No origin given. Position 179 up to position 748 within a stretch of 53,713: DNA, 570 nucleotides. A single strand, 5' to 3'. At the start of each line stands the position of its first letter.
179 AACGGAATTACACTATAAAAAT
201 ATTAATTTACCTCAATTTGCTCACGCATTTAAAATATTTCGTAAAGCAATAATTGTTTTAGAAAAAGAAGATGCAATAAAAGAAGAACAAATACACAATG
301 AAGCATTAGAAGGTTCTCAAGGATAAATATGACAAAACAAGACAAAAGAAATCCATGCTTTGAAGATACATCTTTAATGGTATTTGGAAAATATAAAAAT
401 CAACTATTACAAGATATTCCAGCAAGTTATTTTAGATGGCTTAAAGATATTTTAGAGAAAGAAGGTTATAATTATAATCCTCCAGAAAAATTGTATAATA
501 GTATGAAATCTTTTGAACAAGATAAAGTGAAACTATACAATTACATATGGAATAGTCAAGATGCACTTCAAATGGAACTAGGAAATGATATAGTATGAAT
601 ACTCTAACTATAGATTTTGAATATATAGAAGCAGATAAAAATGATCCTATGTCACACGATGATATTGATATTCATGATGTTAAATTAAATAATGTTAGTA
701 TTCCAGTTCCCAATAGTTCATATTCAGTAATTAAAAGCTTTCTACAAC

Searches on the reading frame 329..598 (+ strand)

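Call 85: search_protein_families(library=pfam, proteins=[window:329-598:+], max_evalue=0.01)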
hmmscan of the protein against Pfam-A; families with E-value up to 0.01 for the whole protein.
window:329-598:+ (89 aa): 1 family
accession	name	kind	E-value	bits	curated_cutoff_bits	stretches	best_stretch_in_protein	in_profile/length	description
PF12843.12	QSregVF_b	-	6.6e-06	26.3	22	1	16-40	12-36/66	Putative quorum-sensing-regulated virulence factor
